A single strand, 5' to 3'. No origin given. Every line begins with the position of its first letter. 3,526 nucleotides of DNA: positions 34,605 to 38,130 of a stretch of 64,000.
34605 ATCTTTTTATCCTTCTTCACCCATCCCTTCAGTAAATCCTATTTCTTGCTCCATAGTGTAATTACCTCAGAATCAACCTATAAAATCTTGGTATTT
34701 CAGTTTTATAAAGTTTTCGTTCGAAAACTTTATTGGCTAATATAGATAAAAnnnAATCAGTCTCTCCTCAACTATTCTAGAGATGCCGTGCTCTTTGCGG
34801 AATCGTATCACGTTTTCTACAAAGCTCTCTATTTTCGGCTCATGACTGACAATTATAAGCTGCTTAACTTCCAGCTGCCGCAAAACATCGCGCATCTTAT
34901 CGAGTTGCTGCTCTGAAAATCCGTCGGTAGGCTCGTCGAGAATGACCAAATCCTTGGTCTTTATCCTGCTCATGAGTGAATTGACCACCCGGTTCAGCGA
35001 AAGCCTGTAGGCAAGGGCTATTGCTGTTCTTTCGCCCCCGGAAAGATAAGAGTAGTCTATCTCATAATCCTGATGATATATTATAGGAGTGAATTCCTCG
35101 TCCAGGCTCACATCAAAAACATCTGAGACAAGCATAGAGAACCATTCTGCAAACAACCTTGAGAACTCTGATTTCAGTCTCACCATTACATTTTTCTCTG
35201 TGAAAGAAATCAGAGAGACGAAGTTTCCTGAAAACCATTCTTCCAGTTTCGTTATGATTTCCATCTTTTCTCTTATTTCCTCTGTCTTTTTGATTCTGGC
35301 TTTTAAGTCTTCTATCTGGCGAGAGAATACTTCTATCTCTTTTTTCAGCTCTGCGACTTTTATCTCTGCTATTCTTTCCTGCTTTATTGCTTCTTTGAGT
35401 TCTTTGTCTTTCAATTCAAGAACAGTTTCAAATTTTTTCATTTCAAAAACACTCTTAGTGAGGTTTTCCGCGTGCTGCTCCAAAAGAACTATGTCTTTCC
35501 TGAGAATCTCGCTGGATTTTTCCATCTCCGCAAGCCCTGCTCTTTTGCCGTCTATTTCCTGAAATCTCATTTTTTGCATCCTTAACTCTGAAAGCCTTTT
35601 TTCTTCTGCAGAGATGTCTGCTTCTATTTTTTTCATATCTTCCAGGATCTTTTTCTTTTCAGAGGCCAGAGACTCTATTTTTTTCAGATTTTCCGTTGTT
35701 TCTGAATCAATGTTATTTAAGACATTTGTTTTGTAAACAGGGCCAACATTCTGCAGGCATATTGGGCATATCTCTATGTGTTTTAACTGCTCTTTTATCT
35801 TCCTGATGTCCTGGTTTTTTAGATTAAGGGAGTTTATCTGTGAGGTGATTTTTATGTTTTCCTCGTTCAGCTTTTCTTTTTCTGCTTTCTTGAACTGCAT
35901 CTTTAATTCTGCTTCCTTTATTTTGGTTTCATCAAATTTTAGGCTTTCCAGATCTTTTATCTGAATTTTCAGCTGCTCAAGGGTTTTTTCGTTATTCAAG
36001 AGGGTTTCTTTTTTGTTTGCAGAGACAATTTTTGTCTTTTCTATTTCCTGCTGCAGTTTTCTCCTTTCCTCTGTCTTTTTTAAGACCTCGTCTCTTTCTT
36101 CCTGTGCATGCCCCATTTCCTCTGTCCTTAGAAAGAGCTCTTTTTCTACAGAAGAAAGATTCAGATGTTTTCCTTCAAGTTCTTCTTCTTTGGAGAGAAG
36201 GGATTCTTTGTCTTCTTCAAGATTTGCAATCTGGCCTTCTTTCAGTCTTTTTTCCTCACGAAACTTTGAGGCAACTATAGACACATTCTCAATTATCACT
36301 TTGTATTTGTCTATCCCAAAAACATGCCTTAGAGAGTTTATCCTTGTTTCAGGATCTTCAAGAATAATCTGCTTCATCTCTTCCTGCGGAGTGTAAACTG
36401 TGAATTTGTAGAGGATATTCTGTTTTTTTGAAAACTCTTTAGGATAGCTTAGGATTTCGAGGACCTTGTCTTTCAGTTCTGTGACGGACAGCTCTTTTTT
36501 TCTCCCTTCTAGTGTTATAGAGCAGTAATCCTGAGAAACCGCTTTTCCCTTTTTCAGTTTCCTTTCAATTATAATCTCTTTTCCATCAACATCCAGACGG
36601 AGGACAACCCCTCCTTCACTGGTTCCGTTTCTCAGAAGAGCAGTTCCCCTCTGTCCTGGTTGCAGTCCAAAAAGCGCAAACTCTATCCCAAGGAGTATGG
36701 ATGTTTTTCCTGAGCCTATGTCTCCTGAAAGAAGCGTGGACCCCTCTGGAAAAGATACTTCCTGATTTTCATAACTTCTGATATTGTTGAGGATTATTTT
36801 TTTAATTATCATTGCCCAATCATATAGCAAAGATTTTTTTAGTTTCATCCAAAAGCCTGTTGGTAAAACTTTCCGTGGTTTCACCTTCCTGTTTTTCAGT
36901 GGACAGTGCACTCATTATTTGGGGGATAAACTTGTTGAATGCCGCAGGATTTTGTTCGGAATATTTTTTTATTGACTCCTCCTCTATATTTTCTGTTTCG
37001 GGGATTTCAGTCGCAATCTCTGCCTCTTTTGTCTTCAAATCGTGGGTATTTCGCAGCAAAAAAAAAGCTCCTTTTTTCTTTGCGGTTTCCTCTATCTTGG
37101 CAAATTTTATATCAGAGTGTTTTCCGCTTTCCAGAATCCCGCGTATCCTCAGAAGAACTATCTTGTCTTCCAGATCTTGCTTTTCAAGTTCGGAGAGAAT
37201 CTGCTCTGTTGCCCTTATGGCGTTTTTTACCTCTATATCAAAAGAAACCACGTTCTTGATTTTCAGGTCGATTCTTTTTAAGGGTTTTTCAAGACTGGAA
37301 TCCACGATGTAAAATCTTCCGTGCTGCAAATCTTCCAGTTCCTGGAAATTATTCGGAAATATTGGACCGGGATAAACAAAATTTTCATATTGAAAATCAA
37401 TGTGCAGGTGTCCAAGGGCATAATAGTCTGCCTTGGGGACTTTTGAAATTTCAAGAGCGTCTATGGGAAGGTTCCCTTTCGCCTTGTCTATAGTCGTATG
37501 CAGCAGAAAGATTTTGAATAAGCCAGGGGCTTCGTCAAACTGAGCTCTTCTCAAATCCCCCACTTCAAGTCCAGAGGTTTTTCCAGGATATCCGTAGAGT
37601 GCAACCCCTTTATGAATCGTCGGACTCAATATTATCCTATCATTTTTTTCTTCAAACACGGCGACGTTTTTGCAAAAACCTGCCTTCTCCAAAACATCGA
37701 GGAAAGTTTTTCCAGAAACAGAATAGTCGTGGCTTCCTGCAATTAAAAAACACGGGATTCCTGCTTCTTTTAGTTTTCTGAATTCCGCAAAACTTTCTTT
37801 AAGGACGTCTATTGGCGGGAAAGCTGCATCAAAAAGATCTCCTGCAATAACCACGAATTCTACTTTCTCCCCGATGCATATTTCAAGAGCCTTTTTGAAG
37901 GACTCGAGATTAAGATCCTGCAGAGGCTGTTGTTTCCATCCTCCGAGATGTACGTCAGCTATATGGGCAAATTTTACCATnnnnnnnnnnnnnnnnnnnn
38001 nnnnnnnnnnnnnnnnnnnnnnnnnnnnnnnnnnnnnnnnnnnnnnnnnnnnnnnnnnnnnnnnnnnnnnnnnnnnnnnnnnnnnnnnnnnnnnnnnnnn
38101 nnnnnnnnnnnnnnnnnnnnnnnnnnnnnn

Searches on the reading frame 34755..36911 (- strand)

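Call 66: search_protein_families(library=pfam, proteins=[window:34755-36911:-], max_evalue=0.001)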
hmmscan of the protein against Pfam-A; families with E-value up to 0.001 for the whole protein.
window:34755-36911:- (719 aa): 4 families
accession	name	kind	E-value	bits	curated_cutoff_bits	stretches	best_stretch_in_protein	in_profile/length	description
PF13476.12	AAA_23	-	3.6e-19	70.6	27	1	38-246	1-201/201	AAA domain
PF02463.25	SMC_N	-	1.8e-09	37.8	40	1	36-80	2-48/220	RecF/RecN/SMC N terminal domain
PF13558.12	SbcC_Walker_B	-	0.0001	22.9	27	1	618-678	28-89/90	SbcC/RAD50-like, Walker B motif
PF13555.12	AAA_29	-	0.00017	21.7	27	1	37-80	2-46/61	P-loop containing region of AAA domain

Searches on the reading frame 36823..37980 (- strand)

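Call 66: search_protein_families(library=pfam, proteins=[window:36823-37980:-], max_evalue=0.001)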
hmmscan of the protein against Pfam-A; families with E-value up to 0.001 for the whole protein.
window:36823-37980:- (386 aa): 1 family
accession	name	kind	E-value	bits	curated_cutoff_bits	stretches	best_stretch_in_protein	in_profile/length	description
PF00149.33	Metallophos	-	1.4e-13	52.2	21.5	1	3-194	2-190/191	Calcineurin-like phosphoesterase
